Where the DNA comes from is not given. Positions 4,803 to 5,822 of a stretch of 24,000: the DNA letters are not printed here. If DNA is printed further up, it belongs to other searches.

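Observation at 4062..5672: NRDE/TANGO2-family domain fused to a lipid acyltransferase domain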

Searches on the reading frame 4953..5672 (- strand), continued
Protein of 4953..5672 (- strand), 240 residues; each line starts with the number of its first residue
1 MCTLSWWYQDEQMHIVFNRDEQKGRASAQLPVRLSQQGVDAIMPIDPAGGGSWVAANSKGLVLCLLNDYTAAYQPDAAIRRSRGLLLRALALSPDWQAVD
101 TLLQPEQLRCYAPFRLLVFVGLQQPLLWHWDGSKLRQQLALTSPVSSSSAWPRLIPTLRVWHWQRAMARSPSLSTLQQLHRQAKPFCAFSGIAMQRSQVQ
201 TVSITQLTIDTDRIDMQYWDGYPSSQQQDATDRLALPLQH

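Call 83: search_protein_families(library=ncbifam, proteins=[L170:2871-3683:+, L170:3713-4480:+, L170:815-2854:+, L135:3578-4435:+, L135:2549-3439:+, L135:1216-1932:+, L133:2342-3154:+, L133:3293-4072:+, L133:63-803:+, L133:4183-4662:+], max_evalue=0.001)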
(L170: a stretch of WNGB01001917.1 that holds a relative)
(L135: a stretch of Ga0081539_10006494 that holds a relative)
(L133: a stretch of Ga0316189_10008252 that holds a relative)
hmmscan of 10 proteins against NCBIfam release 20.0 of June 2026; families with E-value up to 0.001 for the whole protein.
L170:2871-3683:+ (270 aa): 6 families
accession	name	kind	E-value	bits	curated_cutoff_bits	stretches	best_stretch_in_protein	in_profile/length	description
NF052554.1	OrAlActfOlsBRHOCB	equivalog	4.6e-42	144.6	350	1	24-264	4-253/256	L-ornithine N(alpha)-acyltransferase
NF052555.1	OrAlActfOlsBBRUA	equivalog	3.5e-39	135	320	1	29-266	24-272/278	l-ornithine N(alpha)-acyltransferase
NF052615.1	orn_lipid_OlsF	equivalog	9.1e-21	74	620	1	63-175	340-456/570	bifunctional ornithine lipid synthase OlsF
TIGR03694.1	exosort_acyl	subfamily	4.9e-07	29.4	111.95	1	26-98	6-78/241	PEP-CTERM/exosortase system-associated acyltransferase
TIGR04045.1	MSMEG_0567_GNAT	equivalog_domain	0.00012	21.7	68.45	1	27-95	1-66/153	MSMEG_0567/Sll0786 family nitrogen starvation N-acetyltransferase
NF053696.1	GlyAclTfGlsBBct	equivalog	0.0004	19.6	300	1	54-174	57-189/303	glycine N(alpha)-acyltransferase GlsB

L170:3713-4480:+ (255 aa): 7 families
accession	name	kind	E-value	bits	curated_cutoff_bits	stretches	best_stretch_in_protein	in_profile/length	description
NF052553.1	LyOrLpactfOlsABRUA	equivalog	6.2e-35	120.6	300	1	13-244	7-251/263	lyso-ornithine lipid O-acyltransferase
NF052552.1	LyOrLpactfOlsARHOCB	equivalog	1.6e-33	115.9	300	1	3-245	19-265/271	lyso-ornithine lipid O-acyltransferase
TIGR00530.1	AGP_acyltrn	subfamily_domain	1.6e-25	89.3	102.95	1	69-176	15-124/130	1-acylglycerol-3-phosphate O-acyltransferase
NF006386.0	PRK08633.1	equivalog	4.9e-12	44.4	1221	1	17-175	393-545/1147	acyl-[ACP]--phospholipid O-acyltransferase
NF058536.1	LPAAT_acyl_YihG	equivalog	2e-06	27.3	260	1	71-127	83-144/290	1-acylglycerol-3-phosphate O-acyltransferase, YihG family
NF010621.0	PRK14014.1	domain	2.7e-06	26.7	186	1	72-127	89-149/301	acetyltransferase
NF011593.0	PRK15018.1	equivalog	3.7e-06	26.9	501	1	76-190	71-186/245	1-acylglycerol-3-phosphate O-acyltransferase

L170:815-2854:+ (679 aa): 3 families
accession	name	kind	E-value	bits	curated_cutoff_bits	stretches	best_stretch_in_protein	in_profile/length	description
TIGR01561.1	gde_arch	hypoth_equivalog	4.2e-147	491.4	364.15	1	19-599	1-567/569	putative glycogen debranching enzyme, archaeal type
TIGR01531.1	glyc_debranch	equivalog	4.9e-35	120.1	1399.55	2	418-662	1160-1441/1443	glycogen debranching enzyme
NF009773.0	PRK13270.1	subfamily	0.0005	18.7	512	0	455-559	348-450/549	alpha,alpha-trehalase TreF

L135:3578-4435:+ (285 aa): 5 families
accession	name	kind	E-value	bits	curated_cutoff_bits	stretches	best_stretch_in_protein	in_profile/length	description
NF052554.1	OrAlActfOlsBRHOCB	equivalog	1.1e-38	133.5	350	1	43-282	5-253/256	L-ornithine N(alpha)-acyltransferase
NF052555.1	OrAlActfOlsBBRUA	equivalog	8.8e-37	127.1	320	1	35-282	12-270/278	l-ornithine N(alpha)-acyltransferase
NF052615.1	orn_lipid_OlsF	equivalog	1.6e-24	86.4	620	1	46-202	309-465/570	bifunctional ornithine lipid synthase OlsF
NF053696.1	GlyAclTfGlsBBct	equivalog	1.3e-08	34.4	300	1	46-197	32-194/303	glycine N(alpha)-acyltransferase GlsB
TIGR03694.1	exosort_acyl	subfamily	2.5e-07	30.4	111.95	1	48-115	10-77/241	PEP-CTERM/exosortase system-associated acyltransferase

L135:2549-3439:+ (296 aa): 3 families
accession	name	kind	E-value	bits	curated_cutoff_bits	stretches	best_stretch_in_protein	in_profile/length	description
NF052375.1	antisigma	equivalog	5.3e-12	46.2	100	1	20-137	2-129/217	anti-sigma factor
TIGR03988.1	antisig_RsrA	equivalog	5.9e-12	45.5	62.5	1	12-85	1-73/77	mycothiol system anti-sigma-R factor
NF010501.0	PRK13920.1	subfamily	1.7e-08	34.3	225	1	16-110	4-102/213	putative anti-sigmaE protein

L135:1216-1932:+ (238 aa): 223 families (the best 25 are shown)
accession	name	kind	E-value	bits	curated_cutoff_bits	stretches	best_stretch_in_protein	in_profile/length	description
NF004204.0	PRK05653.2-5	subfamily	7.3e-58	195.7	352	1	6-237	3-225/226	3-oxoacyl-ACP reductase FabG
NF004201.0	PRK05653.2-1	equivalog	1.6e-55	188.2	288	1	6-237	3-230/231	3-oxoacyl-ACP reductase FabG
NF004791.0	PRK06138.1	equivalog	5.3e-52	176.6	312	1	4-236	3-247/252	SDR family oxidoreductase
NF052558.1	MBtsdlDhBudC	equivalog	4.5e-49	167.3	270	1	4-236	1-239/250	meso-2,3-butanediol dehydrogenase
NF005559.1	PRK07231.1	subfamily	2.3e-47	161.6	215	1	4-236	2-245/249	glucose 1-dehydrogenase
NF009466.0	PRK12826.1-2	subfamily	4.9e-47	160.5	222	1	6-236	3-242/248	3-oxoacyl-ACP reductase FabG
NF005309.0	PRK06841.1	subfamily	1.3e-46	159.2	286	1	2-236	11-250/255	GolD/DthD family dehydrogenase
NF006070.0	PRK08213.1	subfamily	3.7e-41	141.4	279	1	1-236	7-254/259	gluconate 5-dehydrogenase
NF004198.0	PRK05653.1-3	equivalog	4.5e-41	140.9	296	1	5-236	6-244/248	3-oxoacyl-ACP reductase FabG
TIGR01830.1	3oxo_ACP_reduc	equivalog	7.1e-41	140.5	297.75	1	9-236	1-236/239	3-oxoacyl-[acyl-carrier-protein] reductase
NF005067.0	PRK06484.1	equivalog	1e-40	139.8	713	1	6-236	9-249/524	short chain dehydrogenase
NF005472.0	PRK07067.1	equivalog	1.3e-40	139.5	338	1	5-193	5-190/257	L-iditol 2-dehydrogenase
TIGR01963.1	PHB_DH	subfamily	1.9e-40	138.8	307.05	1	6-200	1-194/255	3-hydroxybutyrate dehydrogenase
NF005672.0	PRK07454.1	equivalog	9.2e-40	136.3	234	1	6-224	6-225/241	SDR family oxidoreductase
NF009463.0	PRK12823.1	equivalog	9.5e-40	136.8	322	2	4-195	6-194/260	1,6-dihydroxycyclohexa-2,4-diene-1-carboxylate dehydrogenase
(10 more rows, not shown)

L133:2342-3154:+ (270 aa): 5 families
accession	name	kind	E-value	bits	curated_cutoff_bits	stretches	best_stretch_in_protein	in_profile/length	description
NF052554.1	OrAlActfOlsBRHOCB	equivalog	2.8e-56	191.1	350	1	22-262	6-250/256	L-ornithine N(alpha)-acyltransferase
NF052555.1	OrAlActfOlsBBRUA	equivalog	1.3e-47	162.6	320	1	22-256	21-261/278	l-ornithine N(alpha)-acyltransferase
NF052615.1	orn_lipid_OlsF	equivalog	3.7e-10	39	620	1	51-189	331-473/570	bifunctional ornithine lipid synthase OlsF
TIGR03694.1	exosort_acyl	subfamily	2.1e-09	37.2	111.95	1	24-132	8-121/241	PEP-CTERM/exosortase system-associated acyltransferase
TIGR04045.1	MSMEG_0567_GNAT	equivalog_domain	2.1e-06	27.4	68.45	1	23-96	1-69/153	MSMEG_0567/Sll0786 family nitrogen starvation N-acetyltransferase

L133:3293-4072:+ (259 aa): 5 families
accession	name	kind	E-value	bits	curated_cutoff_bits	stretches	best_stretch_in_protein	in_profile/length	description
NF052553.1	LyOrLpactfOlsABRUA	equivalog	3.8e-49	167.2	300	1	12-250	10-251/263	lyso-ornithine lipid O-acyltransferase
NF052552.1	LyOrLpactfOlsARHOCB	equivalog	7.9e-40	136.5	300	1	50-253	69-267/271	lyso-ornithine lipid O-acyltransferase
TIGR00530.1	AGP_acyltrn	subfamily_domain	7.5e-20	71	102.95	1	55-180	1-128/130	1-acylglycerol-3-phosphate O-acyltransferase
NF006386.0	PRK08633.1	equivalog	1.4e-08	33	1221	1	64-167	437-541/1147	acyl-[ACP]--phospholipid O-acyltransferase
NF011593.0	PRK15018.1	equivalog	3.2e-05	23.8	501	1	69-185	66-183/245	1-acylglycerol-3-phosphate O-acyltransferase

L133:63-803:+ (246 aa): 23 families
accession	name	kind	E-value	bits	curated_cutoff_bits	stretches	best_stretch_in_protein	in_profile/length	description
NF008693.0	PRK11713.2-3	equivalog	2.4e-41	141.6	210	1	1-244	1-238/246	16S rRNA (uracil(1498)-N(3))-methyltransferase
NF008692.0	PRK11713.1-5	equivalog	5.5e-40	137.3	196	1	3-244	3-239/246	16S rRNA (uracil(1498)-N(3))-methyltransferase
TIGR00046.1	TIGR00046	subfamily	2.2e-36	125.4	41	1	6-244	5-233/240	RsmE family RNA methyltransferase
NF008703.0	PRK11713.6-2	equivalog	6e-34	117.2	291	1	4-240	5-231/242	16S rRNA (uracil(1498)-N(3))-methyltransferase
NF008702.0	PRK11713.6-1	equivalog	9.2e-34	116.7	269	1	5-243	3-228/235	16S rRNA (uracil(1498)-N(3))-methyltransferase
NF008709.0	PRK11713.7-4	equivalog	4.4e-33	114.7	292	1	5-244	3-238/246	16S rRNA (uracil(1498)-N(3))-methyltransferase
NF008694.0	PRK11713.3-2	equivalog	1.7e-30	106.1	234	1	6-242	10-235/245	16S rRNA (uracil(1498)-N(3))-methyltransferase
NF008711.0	PRK11713.7-6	equivalog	9e-30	104.1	304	1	13-244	11-238/244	16S rRNA (uracil(1498)-N(3))-methyltransferase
NF008697.0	PRK11713.4-1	equivalog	4.7e-29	101.4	234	1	14-244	16-239/250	16S rRNA (uracil(1498)-N(3))-methyltransferase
NF008706.0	PRK11713.7-1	equivalog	3.1e-28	99.2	273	1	16-243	13-225/232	16S rRNA (uracil(1498)-N(3))-methyltransferase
NF008704.0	PRK11713.6-3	equivalog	2.1e-27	95.9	216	1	14-244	10-220/227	16S rRNA (uracil(1498)-N(3))-methyltransferase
NF008696.0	PRK11713.3-5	equivalog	1.5e-26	93.3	234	1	13-244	16-238/248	16S rRNA (uracil(1498)-N(3))-methyltransferase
NF008691.0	PRK11713.1-4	equivalog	6.8e-26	90.9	279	1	14-242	14-242/252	16S rRNA (uracil(1498)-N(3))-methyltransferase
NF008690.0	PRK11713.1-1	equivalog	2.2e-25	89.4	342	1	1-244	1-235/243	16S rRNA (uracil(1498)-N(3))-methyltransferase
NF008705.0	PRK11713.6-4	equivalog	2.3e-25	89.3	343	1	9-243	9-233/248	16S rRNA (uracil(1498)-N(3))-methyltransferase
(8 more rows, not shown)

L133:4183-4662:+ (159 aa): 1 family
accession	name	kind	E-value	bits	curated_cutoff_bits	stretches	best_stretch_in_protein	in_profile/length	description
NF041384.1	YHS_seleno_dom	subfamily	1.2e-49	167.2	70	1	44-155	2-113/113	YHS domain-containing (seleno)protein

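Call 86: search_solved_structures(query=A5, max_evalue=10, show_alignments=3)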
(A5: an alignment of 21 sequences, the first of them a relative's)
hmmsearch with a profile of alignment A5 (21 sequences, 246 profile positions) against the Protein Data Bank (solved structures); distinct sequences matched with E-value up to 10: 4.
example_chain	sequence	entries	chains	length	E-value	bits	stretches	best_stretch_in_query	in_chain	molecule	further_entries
9bwa_A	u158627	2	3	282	0.00013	24.8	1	12-123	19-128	Transport and Golgi organization protein 2 homolog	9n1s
8sv7_A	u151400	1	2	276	0.00013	24.7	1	12-123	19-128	Transport and Golgi organization protein 2 homolog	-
4hn3_A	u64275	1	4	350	0.022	17.5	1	67-133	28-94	Lmo1757 protein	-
6jwp_C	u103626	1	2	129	0.65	12.7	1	131-189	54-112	Protein MEH1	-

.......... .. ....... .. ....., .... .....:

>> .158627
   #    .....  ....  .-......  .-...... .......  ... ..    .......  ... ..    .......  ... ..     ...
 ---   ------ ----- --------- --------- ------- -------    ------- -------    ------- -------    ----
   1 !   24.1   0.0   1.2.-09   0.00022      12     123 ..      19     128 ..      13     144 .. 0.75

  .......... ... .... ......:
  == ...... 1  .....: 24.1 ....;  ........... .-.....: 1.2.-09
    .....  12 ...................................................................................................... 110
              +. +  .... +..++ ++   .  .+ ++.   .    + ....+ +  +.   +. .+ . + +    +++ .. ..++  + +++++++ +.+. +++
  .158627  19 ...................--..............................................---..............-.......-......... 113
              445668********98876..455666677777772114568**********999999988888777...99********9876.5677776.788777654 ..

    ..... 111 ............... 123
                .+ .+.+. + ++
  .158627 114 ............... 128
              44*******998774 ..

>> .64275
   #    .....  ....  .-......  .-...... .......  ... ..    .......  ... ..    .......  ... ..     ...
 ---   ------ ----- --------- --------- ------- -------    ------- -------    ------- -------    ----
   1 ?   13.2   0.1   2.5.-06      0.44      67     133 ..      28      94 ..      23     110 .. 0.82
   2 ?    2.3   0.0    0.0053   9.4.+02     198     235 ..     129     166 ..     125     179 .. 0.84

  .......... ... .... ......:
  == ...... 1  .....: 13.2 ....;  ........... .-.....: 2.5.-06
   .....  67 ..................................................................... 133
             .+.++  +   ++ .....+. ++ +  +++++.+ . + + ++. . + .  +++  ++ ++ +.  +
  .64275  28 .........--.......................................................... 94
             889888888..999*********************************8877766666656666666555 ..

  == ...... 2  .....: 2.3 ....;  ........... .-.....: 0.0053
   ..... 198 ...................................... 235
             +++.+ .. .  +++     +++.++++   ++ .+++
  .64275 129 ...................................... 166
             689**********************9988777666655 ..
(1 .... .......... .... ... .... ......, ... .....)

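Call 91: find_encoding_contigs(protein=P0053, flank=5000, max_places=1)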
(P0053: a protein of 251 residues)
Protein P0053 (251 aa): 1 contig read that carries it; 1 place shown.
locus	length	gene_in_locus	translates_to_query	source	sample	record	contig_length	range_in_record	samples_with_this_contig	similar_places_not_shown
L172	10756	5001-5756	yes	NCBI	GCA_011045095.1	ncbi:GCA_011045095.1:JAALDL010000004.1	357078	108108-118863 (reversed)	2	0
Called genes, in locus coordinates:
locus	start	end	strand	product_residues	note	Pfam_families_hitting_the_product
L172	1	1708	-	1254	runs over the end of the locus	PF00989:PAS, PF08448:PAS_4 (faint), PF08447:PAS_3, PF13426:PAS_9, PF08447:PAS_3, PF00989:PAS (weak), PF00990:GGDEF, PF00563:EAL, +2 more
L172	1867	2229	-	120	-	PF03819:MazG (faint), PF12643:MazG-like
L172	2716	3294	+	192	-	PF09335:VTT_dom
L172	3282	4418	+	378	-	-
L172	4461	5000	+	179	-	PF05163:DinB (faint), PF12867:DinB_2 (weak)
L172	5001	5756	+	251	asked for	PF05742:TANGO2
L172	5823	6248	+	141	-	PF04945:YHS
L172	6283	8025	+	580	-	PF19576:Acyltransf_2, PF01553:Acyltransferase (weak), PF13444:Acetyltransf_5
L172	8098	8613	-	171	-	PF13505:OMP_b-brl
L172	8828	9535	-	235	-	PF04286:DUF445 (weak)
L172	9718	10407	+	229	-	-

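Call 92: find_encoding_contigs(protein=P0270, flank=5000, max_places=1)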
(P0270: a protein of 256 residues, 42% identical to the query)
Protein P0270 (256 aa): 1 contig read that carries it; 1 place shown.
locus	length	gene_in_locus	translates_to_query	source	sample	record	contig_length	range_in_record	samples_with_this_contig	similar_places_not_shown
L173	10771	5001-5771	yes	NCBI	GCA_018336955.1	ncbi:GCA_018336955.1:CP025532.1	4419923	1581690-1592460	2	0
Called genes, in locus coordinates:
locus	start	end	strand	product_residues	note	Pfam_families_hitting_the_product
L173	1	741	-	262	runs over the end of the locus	-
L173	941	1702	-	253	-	PF00977:His_biosynth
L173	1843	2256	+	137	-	PF00472:RF-1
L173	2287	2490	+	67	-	PF06945:DUF1289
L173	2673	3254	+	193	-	PF09335:VTT_dom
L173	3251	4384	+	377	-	-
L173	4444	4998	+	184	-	-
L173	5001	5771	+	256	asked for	PF05742:TANGO2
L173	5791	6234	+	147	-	PF04945:YHS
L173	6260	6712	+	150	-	-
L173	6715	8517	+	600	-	PF19576:Acyltransf_2, PF01553:Acyltransferase (weak), PF13444:Acetyltransf_5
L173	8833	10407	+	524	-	PF01654:Cyt_bd_oxida_I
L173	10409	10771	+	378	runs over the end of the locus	PF02322:Cyt_bd_oxida_II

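Call 93: find_encoding_contigs(protein=P0264, flank=5000, max_places=1)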
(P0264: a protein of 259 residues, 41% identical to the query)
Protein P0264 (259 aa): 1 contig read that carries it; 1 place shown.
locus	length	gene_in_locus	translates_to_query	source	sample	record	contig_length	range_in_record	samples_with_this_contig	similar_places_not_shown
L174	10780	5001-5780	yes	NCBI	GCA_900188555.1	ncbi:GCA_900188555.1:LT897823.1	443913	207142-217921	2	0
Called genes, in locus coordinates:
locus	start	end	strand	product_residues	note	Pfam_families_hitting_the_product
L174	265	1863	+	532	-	PF00015:MCPsignal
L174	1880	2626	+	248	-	PF00106:adh_short, PF01370:Epimerase (weak), PF08659:KR, PF13561:adh_short_C2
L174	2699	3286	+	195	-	PF09335:VTT_dom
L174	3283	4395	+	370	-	-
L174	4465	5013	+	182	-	-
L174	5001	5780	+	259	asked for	PF05742:TANGO2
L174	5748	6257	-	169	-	PF13505:OMP_b-brl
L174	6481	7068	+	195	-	PF01503:PRA-PH (weak)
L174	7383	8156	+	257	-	PF00106:adh_short, PF13561:adh_short_C2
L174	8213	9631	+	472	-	PF01575:MaoC_dehydratas, PF13452:FAS1_DH_region, PF01515:PTA_PTB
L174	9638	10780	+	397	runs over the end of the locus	PF00871:Acetate_kinase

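Call 94: search_protein_families(library=ncbifam, proteins=[L172:3282-4418:+, L173:3251-4384:+, L173:6260-6712:+, L172:2716-3294:+, L172:4461-5000:+], max_evalue=0.1)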
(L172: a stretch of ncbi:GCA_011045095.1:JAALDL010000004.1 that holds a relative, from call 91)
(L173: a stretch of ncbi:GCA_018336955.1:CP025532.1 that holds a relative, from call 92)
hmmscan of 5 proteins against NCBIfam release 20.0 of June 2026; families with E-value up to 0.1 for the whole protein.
L172:3282-4418:+ (378 aa): 8 families
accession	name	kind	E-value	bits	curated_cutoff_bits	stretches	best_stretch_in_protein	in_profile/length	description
TIGR02068.2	cya_phycin_syn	equivalog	1.4e-06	26.6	850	1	115-312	240-445/862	cyanophycin synthetase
NF009402.0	PRK12767.1-1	equivalog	0.00053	18.9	218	1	106-170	128-194/329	carbamoyl phosphate synthase-like protein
NF010623.0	PRK14016.1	subfamily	0.00084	17.6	877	1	114-220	240-342/871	cyanophycin synthetase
TIGR00768.1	rimK_fam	subfamily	0.0013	18.2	143.4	1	113-157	112-154/276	RimK family alpha-L-glutamate ligase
NF002563.0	PRK02186.1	subfamily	0.01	14.1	625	1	111-153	126-170/890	argininosuccinate lyase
TIGR02144.1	LysX_arch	equivalog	0.017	14.3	275.6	1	122-154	119-151/281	lysine biosynthesis protein LysX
NF004679.0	PRK06019.1-5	equivalog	0.084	11.7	326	0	114-182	124-193/376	5-(carboxyamino)imidazole ribonucleotide synthase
NF006406.0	PRK08654.1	equivalog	0.084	11.4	739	0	121-154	148-181/499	acetyl-CoA carboxylase biotin carboxylase subunit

L173:3251-4384:+ (377 aa): 9 families
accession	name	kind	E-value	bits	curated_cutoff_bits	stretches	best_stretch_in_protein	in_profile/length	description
TIGR02068.2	cya_phycin_syn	equivalog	0.0002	19.5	850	1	107-215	233-334/862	cyanophycin synthetase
TIGR00768.1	rimK_fam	subfamily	0.00064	19.2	143.4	1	103-156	103-154/276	RimK family alpha-L-glutamate ligase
NF009404.0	PRK12767.1-3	equivalog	0.0024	16.8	316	1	88-149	113-171/344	carbamoyl phosphate synthase-like protein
NF010623.0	PRK14016.1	subfamily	0.015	13.4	877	0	112-214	239-334/871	cyanophycin synthetase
TIGR00065.1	ftsZ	equivalog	0.036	13.4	295.2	1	285-357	210-282/353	cell division protein FtsZ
NF002563.0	PRK02186.1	subfamily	0.047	11.9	625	1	115-152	132-170/890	argininosuccinate lyase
NF004679.0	PRK06019.1-5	equivalog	0.065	12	326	1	108-180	119-192/376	5-(carboxyamino)imidazole ribonucleotide synthase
TIGR02144.1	LysX_arch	equivalog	0.082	12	275.6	0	106-153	106-151/281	lysine biosynthesis protein LysX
NF009402.0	PRK12767.1-1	equivalog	0.095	11.5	218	0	118-150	142-174/329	carbamoyl phosphate synthase-like protein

L173:6260-6712:+ (150 aa): 0 families

L172:2716-3294:+ (192 aa): 1 family
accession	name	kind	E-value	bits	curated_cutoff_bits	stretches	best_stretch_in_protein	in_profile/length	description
NF052604.1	UndecprPTUtpABac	equivalog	0.0095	16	250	1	37-160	40-167/198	undecaprenyl phosphate transporter UptA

L172:4461-5000:+ (179 aa): 0 families
